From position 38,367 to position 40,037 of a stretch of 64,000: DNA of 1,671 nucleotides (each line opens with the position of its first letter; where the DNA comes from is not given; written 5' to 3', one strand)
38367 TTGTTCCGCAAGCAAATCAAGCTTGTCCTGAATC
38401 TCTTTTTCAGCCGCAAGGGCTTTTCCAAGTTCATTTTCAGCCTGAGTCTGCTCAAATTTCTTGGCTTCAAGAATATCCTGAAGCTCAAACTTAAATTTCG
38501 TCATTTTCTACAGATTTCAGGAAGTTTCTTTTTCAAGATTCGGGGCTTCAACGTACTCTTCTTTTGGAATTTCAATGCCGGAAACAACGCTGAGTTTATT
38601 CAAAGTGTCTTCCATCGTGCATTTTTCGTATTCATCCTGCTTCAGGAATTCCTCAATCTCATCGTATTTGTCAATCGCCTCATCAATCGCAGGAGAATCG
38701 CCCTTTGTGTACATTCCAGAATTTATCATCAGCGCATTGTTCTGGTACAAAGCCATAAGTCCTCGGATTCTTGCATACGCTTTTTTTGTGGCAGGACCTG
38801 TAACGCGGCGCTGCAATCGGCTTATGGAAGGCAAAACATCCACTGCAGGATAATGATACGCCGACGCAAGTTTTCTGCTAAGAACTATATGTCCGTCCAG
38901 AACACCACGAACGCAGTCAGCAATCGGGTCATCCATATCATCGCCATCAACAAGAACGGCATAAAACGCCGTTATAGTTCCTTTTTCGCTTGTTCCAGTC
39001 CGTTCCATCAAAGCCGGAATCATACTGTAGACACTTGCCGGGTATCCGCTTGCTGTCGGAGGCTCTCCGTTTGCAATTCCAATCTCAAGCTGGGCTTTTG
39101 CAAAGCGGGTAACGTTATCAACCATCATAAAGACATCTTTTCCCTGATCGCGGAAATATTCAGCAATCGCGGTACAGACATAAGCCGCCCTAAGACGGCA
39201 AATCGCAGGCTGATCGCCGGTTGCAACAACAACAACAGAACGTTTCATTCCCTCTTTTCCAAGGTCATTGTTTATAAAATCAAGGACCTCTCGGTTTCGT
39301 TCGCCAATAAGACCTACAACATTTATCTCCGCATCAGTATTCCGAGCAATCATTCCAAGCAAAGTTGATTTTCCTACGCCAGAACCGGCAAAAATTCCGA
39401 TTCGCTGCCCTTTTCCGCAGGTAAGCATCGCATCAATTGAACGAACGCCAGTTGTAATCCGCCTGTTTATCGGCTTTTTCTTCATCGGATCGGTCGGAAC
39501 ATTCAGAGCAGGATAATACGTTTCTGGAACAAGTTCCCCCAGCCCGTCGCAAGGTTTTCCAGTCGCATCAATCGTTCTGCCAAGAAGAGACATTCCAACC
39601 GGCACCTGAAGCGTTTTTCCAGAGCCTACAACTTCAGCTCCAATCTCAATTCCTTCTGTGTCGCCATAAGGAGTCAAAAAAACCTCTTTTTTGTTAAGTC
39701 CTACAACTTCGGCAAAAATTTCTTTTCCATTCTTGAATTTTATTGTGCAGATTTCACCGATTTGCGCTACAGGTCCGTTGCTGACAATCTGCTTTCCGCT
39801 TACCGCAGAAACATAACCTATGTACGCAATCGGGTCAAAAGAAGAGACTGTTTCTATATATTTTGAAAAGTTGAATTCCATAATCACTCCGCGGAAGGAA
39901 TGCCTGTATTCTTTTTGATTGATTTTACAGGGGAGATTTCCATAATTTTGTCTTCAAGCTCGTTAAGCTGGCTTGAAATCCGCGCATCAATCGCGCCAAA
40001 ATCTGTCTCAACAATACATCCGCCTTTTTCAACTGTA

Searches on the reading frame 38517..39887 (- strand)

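Call 11: search_protein_families(library=pfam, proteins=[window:38517-39887:-], max_evalue=0.01)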
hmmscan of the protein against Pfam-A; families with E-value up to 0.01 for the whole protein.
window:38517-39887:- (456 aa): 4 families
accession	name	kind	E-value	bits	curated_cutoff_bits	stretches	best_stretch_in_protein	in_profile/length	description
PF00006.31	ATP-synt_ab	-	2.7e-85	285.8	29.5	1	147-356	1-213/213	ATP synthase alpha/beta family, nucleotide-binding domain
PF18269.6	T3SS_ATPase_C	-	3.7e-21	75.2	22.7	1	365-432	3-70/72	T3SS EscN ATPase C-terminal domain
PF02874.29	ATP-synt_ab_N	-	1.9e-08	35.2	20.9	1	26-89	1-68/69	ATP synthase alpha/beta family, beta-barrel domain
PF00005.33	ABC_tran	-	0.00026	22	25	1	154-187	5-38/137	ABC transporter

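Call 12: search_protein_families(library=ncbifam, proteins=[window:38517-39887:-], max_evalue=0.01)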
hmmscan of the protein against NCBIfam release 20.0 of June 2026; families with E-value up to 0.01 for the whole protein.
window:38517-39887:- (456 aa): 40 families (the best 25 are shown)
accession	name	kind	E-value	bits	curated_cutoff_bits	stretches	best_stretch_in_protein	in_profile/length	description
TIGR03497.1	FliI_clade2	equivalog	8.5e-172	571.7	629.8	1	24-433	1-410/413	flagellar protein export ATPase FliI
TIGR01026.1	fliI_yscN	subfamily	1.1e-171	571.5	379.5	1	9-435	10-438/440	FliI/YscN family ATPase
TIGR03496.1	FliI_clade1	equivalog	6e-163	542.5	619.1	1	24-433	1-412/414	flagellar protein export ATPase FliI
TIGR02546.1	III_secr_ATP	equivalog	4.6e-161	536.3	604.75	1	20-435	3-421/423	type III secretion system ATPase SctN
TIGR03498.1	FliI_clade3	equivalog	1e-156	521.9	587.45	1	24-433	1-415/418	flagellar protein export ATPase FliI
NF005391.0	PRK06936.1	equivalog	2.1e-153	511.3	657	1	12-434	13-436/439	type III secretion system ATPase SctN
NF006575.0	PRK09099.1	subfamily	2.8e-141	471.3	706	1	20-435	24-440/443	type III secretion system ATPase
NF005295.0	PRK06820.1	equivalog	1.3e-140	469.3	690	1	16-435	23-438/440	EscN/YscN/HrcN family type III secretion system ATPase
NF006290.1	PRK08472.1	equivalog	5.6e-134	447.2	644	1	11-434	7-431/433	flagellar protein export ATPase FliI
NF005765.0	PRK07594.1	equivalog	2.3e-129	431.9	715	1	21-434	20-429/433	EscN/YscN/HrcN family type III secretion system ATPase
NF005535.1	PRK07196.1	equivalog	1.4e-124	416.4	715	1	24-433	21-431/434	flagellar protein export ATPase FliI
NF006012.0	PRK08149.1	equivalog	6.8e-119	397.6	594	1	21-433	8-427/431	type III secretion system ATPase SctN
NF004578.0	PRK05922.1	equivalog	1.3e-92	310.9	604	1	13-434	10-429/434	type III secretion system ATPase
NF040574.1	T3SS_ATP_VscN2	exception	5.7e-69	233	750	1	42-433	25-414/420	type III secretion system ATPase VscN2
NF003235.0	PRK04196.1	subfamily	2.5e-58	197.9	349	1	27-431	10-430/462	V-type ATP synthase subunit B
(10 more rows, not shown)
